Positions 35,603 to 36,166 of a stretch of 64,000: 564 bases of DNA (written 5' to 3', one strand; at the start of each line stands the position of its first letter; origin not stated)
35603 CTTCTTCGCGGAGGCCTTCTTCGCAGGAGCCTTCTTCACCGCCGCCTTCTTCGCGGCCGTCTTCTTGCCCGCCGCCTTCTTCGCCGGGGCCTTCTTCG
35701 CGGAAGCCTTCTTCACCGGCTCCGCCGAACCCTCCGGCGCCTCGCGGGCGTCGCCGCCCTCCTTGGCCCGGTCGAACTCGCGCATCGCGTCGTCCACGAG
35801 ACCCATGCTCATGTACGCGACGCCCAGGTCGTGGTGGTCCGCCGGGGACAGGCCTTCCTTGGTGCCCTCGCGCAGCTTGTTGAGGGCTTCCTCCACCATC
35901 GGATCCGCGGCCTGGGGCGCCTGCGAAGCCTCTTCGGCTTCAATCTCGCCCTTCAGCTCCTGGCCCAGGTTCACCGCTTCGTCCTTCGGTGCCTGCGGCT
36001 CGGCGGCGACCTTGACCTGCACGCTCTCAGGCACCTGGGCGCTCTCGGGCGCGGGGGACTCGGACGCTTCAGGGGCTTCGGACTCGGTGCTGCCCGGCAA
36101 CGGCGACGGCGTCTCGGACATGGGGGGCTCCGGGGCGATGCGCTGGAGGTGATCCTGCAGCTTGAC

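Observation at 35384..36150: Valyl-tRNA synthetase fused to a histone-H1-like AKKA-repeat tail encoded by tandem DNA repeats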

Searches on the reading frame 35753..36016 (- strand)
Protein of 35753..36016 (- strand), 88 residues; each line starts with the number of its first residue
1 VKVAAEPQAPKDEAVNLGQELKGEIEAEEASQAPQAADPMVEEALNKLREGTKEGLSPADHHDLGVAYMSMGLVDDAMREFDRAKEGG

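Call 27: predict_structure(alignment_id=A1)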
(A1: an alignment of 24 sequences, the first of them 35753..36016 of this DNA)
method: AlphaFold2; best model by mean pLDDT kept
length: 88 residues; sequences in the alignment: 24
mean_pLDDT: 73.9   pTM: 0.41
mean pLDDT of the five models: 73.9, 70.4, 69.9, 69.0, 68.7
residues with pLDDT >= 90: 28; 70-90: 23; 50-70: 30; < 50: 7
segments of 3 or more residues with pLDDT < 50: 1-4
pLDDT, mean of each block of 10 residues (from residue 1): 47 63 66 63 75 77 96 95 86
secondary structure, 60 per line:
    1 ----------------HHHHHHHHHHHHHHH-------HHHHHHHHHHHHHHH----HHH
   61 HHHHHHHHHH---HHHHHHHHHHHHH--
elements in order: H17-31 H39-53 H58-70 H74-86

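Call 31: search_protein_representatives(alignment_id=A1)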
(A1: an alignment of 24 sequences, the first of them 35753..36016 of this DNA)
Query: 24 sequences, 88 profile positions. Proteins with E-value up to 0.001 (for the whole library): 2187; up to 1e-10: 143; up to 1e-30: 10. The best 150 are listed.
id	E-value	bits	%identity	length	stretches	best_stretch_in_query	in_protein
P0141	1.6e-35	137.4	-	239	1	3-86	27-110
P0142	2.0e-34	133.9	-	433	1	2-87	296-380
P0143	5.8e-34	132.4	-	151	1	3-86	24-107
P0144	4.7e-33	129.5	-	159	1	7-87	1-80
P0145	8.4e-33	128.7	-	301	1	2-87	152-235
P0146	1.1e-32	128.3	-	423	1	3-87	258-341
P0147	2.0e-32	127.5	-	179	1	2-87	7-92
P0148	8.7e-32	125.5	-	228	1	2-87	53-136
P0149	1.2e-31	125.0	-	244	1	3-87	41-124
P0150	6.1e-31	122.8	-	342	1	6-85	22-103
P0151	1.1e-30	121.9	-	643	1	2-87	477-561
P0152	1.3e-30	121.7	-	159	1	18-87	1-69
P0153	4.3e-30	120.0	-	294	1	3-87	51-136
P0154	2.6e-29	117.5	-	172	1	14-87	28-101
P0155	7.6e-28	112.8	-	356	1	2-85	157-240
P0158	1.1e-27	112.3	-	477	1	4-86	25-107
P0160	2.5e-25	104.8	-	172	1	3-86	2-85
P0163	3.3e-24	101.2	-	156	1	6-85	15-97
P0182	3.0e-18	82.1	-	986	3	34-84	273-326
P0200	3.6e-15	72.2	-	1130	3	12-83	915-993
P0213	5.8e-14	68.3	-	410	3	5-86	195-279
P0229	3.1e-13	66.0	-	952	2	10-87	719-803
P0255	9.3e-12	61.3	-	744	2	9-85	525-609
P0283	1.0e-10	57.9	-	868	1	16-86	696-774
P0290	1.5e-10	57.4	-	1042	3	12-87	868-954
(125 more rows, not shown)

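Call 33: search_protein_families(library=pfam, proteins=[P0141, P0150, P0158, P0200, P0229, P0255, P0283, P0290, P0182, P0213], max_evalue=0.001)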
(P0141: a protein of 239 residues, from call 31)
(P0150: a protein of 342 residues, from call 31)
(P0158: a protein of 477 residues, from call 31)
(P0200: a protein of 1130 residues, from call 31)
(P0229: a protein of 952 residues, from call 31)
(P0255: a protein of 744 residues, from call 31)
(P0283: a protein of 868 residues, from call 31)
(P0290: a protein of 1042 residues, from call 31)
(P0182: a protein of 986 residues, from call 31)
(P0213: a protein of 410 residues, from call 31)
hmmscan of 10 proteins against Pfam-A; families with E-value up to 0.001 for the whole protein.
P0141 (239 aa): 0 families

P0150 (342 aa): 0 families

P0158 (477 aa): 2 families
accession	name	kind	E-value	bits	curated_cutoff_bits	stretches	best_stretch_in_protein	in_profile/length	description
PF01729.25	QRPTase_C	-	3.6e-08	33.8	23.1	1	352-399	76-123/169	Quinolinate phosphoribosyl transferase, C-terminal domain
PF02749.22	QRPTase_N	-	0.00031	21.3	27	1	190-230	1-41/82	Quinolinate phosphoribosyl transferase, N-terminal domain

P0200 (1130 aa): 24 families
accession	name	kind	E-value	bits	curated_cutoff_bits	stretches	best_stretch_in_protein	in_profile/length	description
PF14559.12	TPR_19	-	4.9e-39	132.9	25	1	178-240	2-64/68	Tetratricopeptide repeat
PF13428.12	TPR_14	-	1.9e-38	127.4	23.5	0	508-545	5-42/44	Tetratricopeptide repeat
PF07719.23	TPR_2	-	1.1e-33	112.9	27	0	742-769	7-34/34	Tetratricopeptide repeat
PF13414.12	TPR_11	-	1.4e-27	95.6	26.8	3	14-50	3-39/42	TPR repeat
PF13181.12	TPR_8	-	1e-25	88.1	25.7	0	509-537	6-34/34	Tetratricopeptide repeat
PF13432.12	TPR_16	-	5.2e-24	84.8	32.7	1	10-69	2-61/65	Tetratricopeptide repeat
PF13424.12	TPR_12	-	5.2e-22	78.3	30.1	0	1005-1067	6-69/77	Tetratricopeptide repeat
PF00515.34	TPR_1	-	1.4e-21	75.8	27.8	0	969-989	2-22/34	Tetratricopeptide repeat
PF13174.12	TPR_6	-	1.6e-20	72.7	26.3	0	743-768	7-32/33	Tetratricopeptide repeat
PF13431.12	TPR_17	-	6.6e-16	57.6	24.4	0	189-216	1-28/34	Tetratricopeptide repeat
PF13176.12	TPR_7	-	7.1e-13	48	27.9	0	1006-1023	3-20/36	Tetratricopeptide repeat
PF12895.13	ANAPC3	-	3.4e-12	46.9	27.2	1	180-260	2-81/82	Anaphase-promoting complex, cyclosome, subunit 3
PF14938.12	SNAP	-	9.1e-12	45.5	25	2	24-143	60-165/282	Soluble NSF attachment protein, SNAP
PF24575.1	TPR_Slam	-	3e-11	44.1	35.2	0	66-100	54-88/104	Surface lipoprotein assembly modifier, N-terminal TPR repeats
PF23914.1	TPR_CcmH_CycH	-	5.8e-11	42.9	42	2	194-293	43-145/158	Cytochrome c-type biogenesis protein H TPR domain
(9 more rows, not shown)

P0229 (952 aa): 28 families (the best 25 are shown)
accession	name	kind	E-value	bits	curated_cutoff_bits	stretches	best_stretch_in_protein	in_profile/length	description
PF07719.23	TPR_2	-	7.7e-42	138.4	27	2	488-520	2-34/34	Tetratricopeptide repeat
PF13181.12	TPR_8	-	2.2e-39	130.7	25.7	1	488-520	2-34/34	Tetratricopeptide repeat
PF13428.12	TPR_14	-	1.6e-38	127.6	23.5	0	491-527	5-41/44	Tetratricopeptide repeat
PF14559.12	TPR_19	-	8.6e-38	128.9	25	3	247-309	3-65/68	Tetratricopeptide repeat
PF13414.12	TPR_11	-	2.2e-34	117.3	26.8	2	13-52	2-41/42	TPR repeat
PF00515.34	TPR_1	-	4e-33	112.3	27.8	2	488-520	2-34/34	Tetratricopeptide repeat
PF13432.12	TPR_16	-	9.5e-30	103.1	32.7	0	246-302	8-64/65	Tetratricopeptide repeat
PF13424.12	TPR_12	-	3.9e-26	91.5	30.1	0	776-836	5-73/77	Tetratricopeptide repeat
PF13431.12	TPR_17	-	8.7e-20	69.7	24.4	0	28-58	2-32/34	Tetratricopeptide repeat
PF13174.12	TPR_6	-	2.5e-19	69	26.3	0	116-145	3-32/33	Tetratricopeptide repeat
PF23914.1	TPR_CcmH_CycH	-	2e-18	67.2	42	1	164-255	45-141/158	Cytochrome c-type biogenesis protein H TPR domain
PF13176.12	TPR_7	-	2.8e-16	58.6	27.9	0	119-142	5-30/36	Tetratricopeptide repeat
PF25064.1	ARM_TT21_5th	-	2.4e-12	47.6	27.8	0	120-194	8-80/117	TT21 fifth ARM repeats domain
PF24575.1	TPR_Slam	-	4.1e-12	46.9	35.2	0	120-168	54-102/104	Surface lipoprotein assembly modifier, N-terminal TPR repeats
PF12895.13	ANAPC3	-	2.5e-10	40.9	27.2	0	215-292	3-79/82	Anaphase-promoting complex, cyclosome, subunit 3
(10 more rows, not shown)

P0255 (744 aa): 17 families
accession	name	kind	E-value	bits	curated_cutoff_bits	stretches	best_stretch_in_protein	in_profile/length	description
PF07719.23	TPR_2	-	3.8e-16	58.3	27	0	362-388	8-34/34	Tetratricopeptide repeat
PF13181.12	TPR_8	-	5.5e-15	54.6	25.7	0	362-387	8-33/34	Tetratricopeptide repeat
PF00515.34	TPR_1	-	1e-14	54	27.8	1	365-388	11-34/34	Tetratricopeptide repeat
PF13428.12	TPR_14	-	8e-13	48.1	23.5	0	362-395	8-41/44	Tetratricopeptide repeat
PF14559.12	TPR_19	-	6.1e-12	46.1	25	0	63-101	9-47/68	Tetratricopeptide repeat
PF13174.12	TPR_6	-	5.4e-10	39.7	26.3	0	618-637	2-21/33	Tetratricopeptide repeat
PF13432.12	TPR_16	-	8.5e-10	39.3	32.7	0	586-647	1-62/65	Tetratricopeptide repeat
PF13414.12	TPR_11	-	1.8e-08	34.4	26.8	0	580-596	26-42/42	TPR repeat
PF13424.12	TPR_12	-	2.1e-08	34.7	30.1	0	621-685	8-73/77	Tetratricopeptide repeat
PF13431.12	TPR_17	-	9.1e-07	29.1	24.4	0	581-602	12-33/34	Tetratricopeptide repeat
PF24575.1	TPR_Slam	-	8.5e-06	26.6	35.2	0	358-390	50-82/104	Surface lipoprotein assembly modifier, N-terminal TPR repeats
PF25064.1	ARM_TT21_5th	-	1e-05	26.3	27.8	0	362-417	8-63/117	TT21 fifth ARM repeats domain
PF13371.12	TPR_9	-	1e-05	25.9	35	0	343-397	16-70/73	Tetratricopeptide repeat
PF17874.7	TPR_MalT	-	0.0003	20.6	45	0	616-686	40-109/336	MalT-like TPR region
PF20225.4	DUF6584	-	0.00038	21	27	0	47-98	5-56/171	Family of unknown function (DUF6584)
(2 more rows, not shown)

P0283 (868 aa): 24 families
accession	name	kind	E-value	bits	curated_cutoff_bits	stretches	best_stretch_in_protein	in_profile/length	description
PF14559.12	TPR_19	-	4.6e-29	101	25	3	125-177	2-54/68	Tetratricopeptide repeat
PF13428.12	TPR_14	-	1e-26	91.1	23.5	0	121-156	8-43/44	Tetratricopeptide repeat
PF07719.23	TPR_2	-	1.6e-26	90.6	27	0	780-809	1-30/34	Tetratricopeptide repeat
PF13414.12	TPR_11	-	3.2e-25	88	26.8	1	67-108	1-42/42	TPR repeat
PF00515.34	TPR_1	-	1.7e-22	78.7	27.8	0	780-809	1-30/34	Tetratricopeptide repeat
PF13432.12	TPR_16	-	6.5e-22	78.1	32.7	2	750-809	1-60/65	Tetratricopeptide repeat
PF13181.12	TPR_8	-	7.6e-19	66.7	25.7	0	780-809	1-30/34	Tetratricopeptide repeat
PF13431.12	TPR_17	-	8.8e-18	63.5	24.4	0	83-115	2-34/34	Tetratricopeptide repeat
PF13424.12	TPR_12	-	1.1e-17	64.4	30.1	1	780-848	3-75/77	Tetratricopeptide repeat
PF13176.12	TPR_7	-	3.3e-13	49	27.9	0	173-195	4-26/36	Tetratricopeptide repeat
PF13371.12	TPR_9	-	1.8e-11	44.3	35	0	177-226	4-53/73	Tetratricopeptide repeat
PF03704.23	BTAD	-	3.3e-09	37.7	22.1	0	115-180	63-128/146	Bacterial transcriptional activator domain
PF25064.1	ARM_TT21_5th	-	3.7e-09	37.3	27.8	0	123-180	10-67/117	TT21 fifth ARM repeats domain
PF13374.12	TPR_10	-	5.2e-08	33.1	27.5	0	780-809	2-31/42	Tetratricopeptide repeat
PF23914.1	TPR_CcmH_CycH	-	1.1e-06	29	42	0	121-181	57-117/158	Cytochrome c-type biogenesis protein H TPR domain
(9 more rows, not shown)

P0290 (1042 aa): 16 families
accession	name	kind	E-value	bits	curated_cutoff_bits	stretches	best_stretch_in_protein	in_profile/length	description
PF14559.12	TPR_19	-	1.6e-27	96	25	3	73-125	5-57/68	Tetratricopeptide repeat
PF13428.12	TPR_14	-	9.4e-19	66.5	23.5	0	168-203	2-37/44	Tetratricopeptide repeat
PF07719.23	TPR_2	-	8.5e-17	60.3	27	0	926-953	2-29/34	Tetratricopeptide repeat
PF13414.12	TPR_11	-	2.7e-16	59.4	26.8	2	73-107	8-42/42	TPR repeat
PF13431.12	TPR_17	-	7.5e-15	54.3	24.4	0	82-113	2-33/34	Tetratricopeptide repeat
PF13432.12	TPR_16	-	4.9e-14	52.9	32.7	1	12-62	4-54/65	Tetratricopeptide repeat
PF13181.12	TPR_8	-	7e-14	51.2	25.7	0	926-953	2-29/34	Tetratricopeptide repeat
PF00515.34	TPR_1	-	7.1e-13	48.2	27.8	0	926-945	2-21/34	Tetratricopeptide repeat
PF13424.12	TPR_12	-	4.9e-10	39.9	30.1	0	927-987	5-73/77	Tetratricopeptide repeat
PF13176.12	TPR_7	-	1.2e-09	37.9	27.9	0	1000-1022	2-24/36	Tetratricopeptide repeat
PF25064.1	ARM_TT21_5th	-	1.5e-07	32.2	27.8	0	17-68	13-64/117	TT21 fifth ARM repeats domain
PF13174.12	TPR_6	-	3.6e-07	30.8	26.3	0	98-124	5-31/33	Tetratricopeptide repeat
PF12895.13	ANAPC3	-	3.5e-06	27.6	27.2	0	66-116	30-79/82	Anaphase-promoting complex, cyclosome, subunit 3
PF13371.12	TPR_9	-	3.7e-06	27.3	35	0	178-240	6-68/73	Tetratricopeptide repeat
PF14938.12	SNAP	-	0.00037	20.5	25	0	28-87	124-183/282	Soluble NSF attachment protein, SNAP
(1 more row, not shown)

P0182 (986 aa): 11 families
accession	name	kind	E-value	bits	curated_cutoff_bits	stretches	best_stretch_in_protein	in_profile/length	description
PF07719.23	TPR_2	-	2.6e-22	77.5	27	0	47-74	3-30/34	Tetratricopeptide repeat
PF00515.34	TPR_1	-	3.2e-21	74.6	27.8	1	47-74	3-30/34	Tetratricopeptide repeat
PF13181.12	TPR_8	-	4.8e-18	64.2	25.7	1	46-75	2-31/34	Tetratricopeptide repeat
PF13424.12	TPR_12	-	1.9e-15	57.2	30.1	1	17-75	15-75/77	Tetratricopeptide repeat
PF14559.12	TPR_19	-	1.9e-14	54.2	25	0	669-700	23-54/68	Tetratricopeptide repeat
PF13428.12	TPR_14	-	9.9e-14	50.9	23.5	0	747-782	3-38/44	Tetratricopeptide repeat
PF13431.12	TPR_17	-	1.4e-09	37.9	24.4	0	419-447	4-32/34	Tetratricopeptide repeat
PF13432.12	TPR_16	-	1.6e-08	35.3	32.7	0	51-126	3-58/65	Tetratricopeptide repeat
PF13174.12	TPR_6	-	2.3e-08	34.6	26.3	0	50-75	5-30/33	Tetratricopeptide repeat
PF13414.12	TPR_11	-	5.2e-08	32.9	26.8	0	52-73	1-22/42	TPR repeat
PF13176.12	TPR_7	-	6.5e-08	32.5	27.9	0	49-72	3-28/36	Tetratricopeptide repeat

P0213 (410 aa): 20 families
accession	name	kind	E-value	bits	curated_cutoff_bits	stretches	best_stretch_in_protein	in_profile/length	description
PF07719.23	TPR_2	-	2.8e-24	83.6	27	0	95-123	3-31/34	Tetratricopeptide repeat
PF13181.12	TPR_8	-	3e-24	83.5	25.7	0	326-354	4-32/34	Tetratricopeptide repeat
PF00515.34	TPR_1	-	6.2e-22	76.9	27.8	0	252-272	2-22/34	Tetratricopeptide repeat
PF14559.12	TPR_19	-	8.2e-22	77.7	25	2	75-124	7-56/68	Tetratricopeptide repeat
PF13414.12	TPR_11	-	1.9e-18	66.3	26.8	2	14-53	3-42/42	TPR repeat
PF13424.12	TPR_12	-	5e-18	65.5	30.1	2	74-124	25-76/77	Tetratricopeptide repeat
PF13176.12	TPR_7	-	2e-15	55.9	27.9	0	96-130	2-36/36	Tetratricopeptide repeat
PF13174.12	TPR_6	-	3.3e-15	56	26.3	0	287-308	2-23/33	Tetratricopeptide repeat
PF13432.12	TPR_16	-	2e-14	54.2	32.7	1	12-65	4-57/65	Tetratricopeptide repeat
PF13428.12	TPR_14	-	5.9e-13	48.5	23.5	0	12-47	8-43/44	Tetratricopeptide repeat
PF13431.12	TPR_17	-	2.1e-11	43.6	24.4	0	82-113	2-33/34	Tetratricopeptide repeat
PF13371.12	TPR_9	-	3.9e-10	40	35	0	72-137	8-70/73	Tetratricopeptide repeat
PF25064.1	ARM_TT21_5th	-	1.4e-09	38.7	27.8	0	15-67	11-62/117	TT21 fifth ARM repeats domain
PF13374.12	TPR_10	-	9.6e-09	35.4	27.5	0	95-125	4-34/42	Tetratricopeptide repeat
PF12895.13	ANAPC3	-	2.5e-06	28.1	27.2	0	20-114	4-77/82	Anaphase-promoting complex, cyclosome, subunit 3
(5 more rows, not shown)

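Call 34: fold_search(model_id=the predicted structure, library=pdb)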
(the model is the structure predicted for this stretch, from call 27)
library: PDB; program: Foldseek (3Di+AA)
matches with E <= 10: 156; with E <= 0.001: 0
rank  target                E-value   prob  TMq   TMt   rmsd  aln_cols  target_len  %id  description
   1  3vty_D                9.8e-01  0.99  0.34  0.17   0.4        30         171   33  Crystal structure of MamA (released 2012-10-31)
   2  2avp                  1.1e+00  0.69  0.37  0.46  11.2        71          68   24  Crystal structure of an 8 repeat consensus TPR superhelix (released 2005-09-13)
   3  9qhb                  1.6e+00  0.97  0.34  0.11   0.4        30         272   33  Crystal structure of 16-repeat CTPR protein with eliminated coordination sites (released 2025-10-22)
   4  6c6k_A                1.6e+00  0.41  0.37  0.08  13.2        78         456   19  Structural basis for preferential recognition of cap 0 RNA by a human IFIT1-IFIT3 protein complex (released 2018-04-04)
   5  5fjy_A                2.1e+00  0.47  0.34  0.11  12.6        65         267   20  Crystal structure of mouse kinesin light chain 2 (residues 161-480) (released 2016-02-24)
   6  3zc0_D                2.2e+00  0.47  0.33  0.15  13.5        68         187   26  Structure of AfC3PO - duplex RNA complex (released 2013-01-23)
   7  3ceq_A                2.2e+00  0.47  0.34  0.12  12.2        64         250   19  The TPR domain of Human Kinesin Light Chain 2 (hKLC2) (released 2008-08-12)
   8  3u4t_B                2.2e+00  0.35  0.38  0.13  11.8        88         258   16  Crystal Structure of the C-terminal part of the TPR repeat-containing protein Q11TI6_CYTH3 from Cytophaga hutchinsonii (released 2011-10-19)
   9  8chy                  2.4e+00  0.95  0.34  0.11   0.4        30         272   33  Crystal structure of an 8-repeat consensus TPR superhelix with Zinc. (released 2024-02-21)
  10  3asg_B                2.4e+00  0.94  0.34  0.18   0.5        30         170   27  MamA D159K mutant 2 (released 2011-07-20)
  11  3asf_A                2.4e+00  0.94  0.34  0.17   0.5        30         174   27  MamA MSR-1 C2 (released 2011-07-20)
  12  6lbg_B                2.4e+00  0.25  0.33  0.10   8.1        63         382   22  Structure of OR51B2 bound FEM1C (released 2020-10-21)
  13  6een_D                2.5e+00  0.28  0.37  0.12  12.4        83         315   22  Crystal structure of a designer Pentatrico Peptide RNA binding protein, bound to a complex RNA target and featuring an (released 2019-08-21)
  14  6een_B                2.5e+00  0.25  0.38  0.12  12.6        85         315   20  Crystal structure of a designer Pentatrico Peptide RNA binding protein, bound to a complex RNA target and featuring an (released 2019-08-21)
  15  2wqh                  2.7e+00  0.94  0.35  0.30   0.4        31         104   29  Crystal structure of CTPR3Y3 (released 2010-04-07)
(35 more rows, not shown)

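Call 39: find_related_loci(query=A1, collection=genome_contigs, flank=4000)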
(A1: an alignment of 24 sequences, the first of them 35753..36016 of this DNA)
Query A1 (88 aa) in genome_contigs; peptide patterns used: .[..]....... (x = any residue, [..] = any of these).
122 stretches matched a pattern; 104 encode a relative of the query (tblastn E <= 1e-3); the best 80 are kept; 80 distinct loci.
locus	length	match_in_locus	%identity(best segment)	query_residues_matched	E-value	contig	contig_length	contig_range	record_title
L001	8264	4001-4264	97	1-88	4e-53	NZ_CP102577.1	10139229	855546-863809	Corallococcus exercitus strain SDU142 chromosome, complete genome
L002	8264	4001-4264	95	1-88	1e-53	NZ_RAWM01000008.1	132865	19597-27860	Corallococcus interemptor strain AB047A NODE_8_132865_cov_68.2306_ID_7935, whole genome shotgun sequence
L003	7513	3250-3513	92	1-88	4e-51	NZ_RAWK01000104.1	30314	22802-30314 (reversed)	Corallococcus aberystwythensis strain AB050A NODE_104_30314_cov_18.7872_ID_11647, whole genome shotgun sequence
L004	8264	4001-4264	93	1-88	8e-51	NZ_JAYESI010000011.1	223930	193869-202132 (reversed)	Corallococcus sp. RDP092CA NODE_11_length_223930_cov_14.958258, whole genome shotgun sequence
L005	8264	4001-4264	92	1-88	4e-50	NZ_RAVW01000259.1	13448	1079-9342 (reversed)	Corallococcus exercitus strain AB043A NODE_259_13448_cov_9.95744_ID_16891, whole genome shotgun sequence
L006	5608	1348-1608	83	1-88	1e-43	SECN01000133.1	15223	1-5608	MAG: Myxococcaceae bacterium isolate PMG_225 scaffold_6161, whole genome shotgun sequence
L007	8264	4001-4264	95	1-88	9e-43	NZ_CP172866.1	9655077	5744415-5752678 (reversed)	Corallococcus coralloides strain KYC2213 chromosome, complete genome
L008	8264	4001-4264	91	1-88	1e-41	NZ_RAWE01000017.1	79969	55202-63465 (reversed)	Corallococcus carmarthensis strain CA043D NODE_17_79969_cov_27.8053_ID_10613, whole genome shotgun sequence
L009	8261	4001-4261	83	1-88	6e-38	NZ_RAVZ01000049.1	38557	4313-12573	Corallococcus terminator strain CA054A NODE_49_38557_cov_28.5842, whole genome shotgun sequence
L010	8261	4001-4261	85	1-88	7e-38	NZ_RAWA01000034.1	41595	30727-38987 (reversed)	Corallococcus sp. CA053C NODE_34_41595_cov_33.4312, whole genome shotgun sequence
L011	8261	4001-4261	85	1-88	7e-38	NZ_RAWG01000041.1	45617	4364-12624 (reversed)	Corallococcus sicarius strain CA040B NODE_41_45617_cov_108.742, whole genome shotgun sequence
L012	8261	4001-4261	85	1-88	1e-37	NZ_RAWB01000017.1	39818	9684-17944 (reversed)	Corallococcus llansteffanensis strain CA051B NODE_17_39818_cov_15.7152, whole genome shotgun sequence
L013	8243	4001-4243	73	9-88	6e-34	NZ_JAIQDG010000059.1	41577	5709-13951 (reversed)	Myxococcus sp. RHSTA-1-4 NODE_59_length_41677_cov_147.098293, whole genome shotgun sequence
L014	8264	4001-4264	72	1-88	7e-34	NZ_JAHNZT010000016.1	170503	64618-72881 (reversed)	Citreicoccus inhibens strain M34 NODE_16_length_170503_cov_18.412077, whole genome shotgun sequence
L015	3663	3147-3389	77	9-88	9e-34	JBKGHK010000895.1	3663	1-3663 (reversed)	Pyxidicoccus sp. 3LFB2 NODE_895_length_3663_cov_60.593404, whole genome shotgun sequence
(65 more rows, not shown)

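Call 56: find_encoding_contigs(protein=P0141, flank=4000, max_places=3)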
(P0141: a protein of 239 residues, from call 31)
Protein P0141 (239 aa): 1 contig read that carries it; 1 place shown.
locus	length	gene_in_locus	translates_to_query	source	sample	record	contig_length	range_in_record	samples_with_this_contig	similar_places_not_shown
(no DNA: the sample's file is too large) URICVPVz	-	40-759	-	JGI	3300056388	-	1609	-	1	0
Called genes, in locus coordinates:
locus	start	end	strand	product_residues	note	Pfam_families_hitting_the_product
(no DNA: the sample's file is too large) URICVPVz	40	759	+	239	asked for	-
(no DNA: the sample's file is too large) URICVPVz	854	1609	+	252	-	?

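Call 57: find_encoding_contigs(protein=P0150, flank=4000, max_places=3)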
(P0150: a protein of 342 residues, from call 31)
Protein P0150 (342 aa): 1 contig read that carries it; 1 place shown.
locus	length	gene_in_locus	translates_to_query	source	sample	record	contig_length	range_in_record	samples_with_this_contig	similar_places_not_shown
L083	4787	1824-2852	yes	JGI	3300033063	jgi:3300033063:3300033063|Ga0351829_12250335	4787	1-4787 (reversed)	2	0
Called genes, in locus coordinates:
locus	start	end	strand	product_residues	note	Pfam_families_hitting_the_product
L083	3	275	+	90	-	?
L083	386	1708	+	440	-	-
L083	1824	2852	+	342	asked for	-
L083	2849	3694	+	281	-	PF02749:QRPTase_N, PF01729:QRPTase_C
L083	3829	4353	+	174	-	PF13291:ACT_4 (faint), PF13740:ACT_6, PF01842:ACT (weak)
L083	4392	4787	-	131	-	?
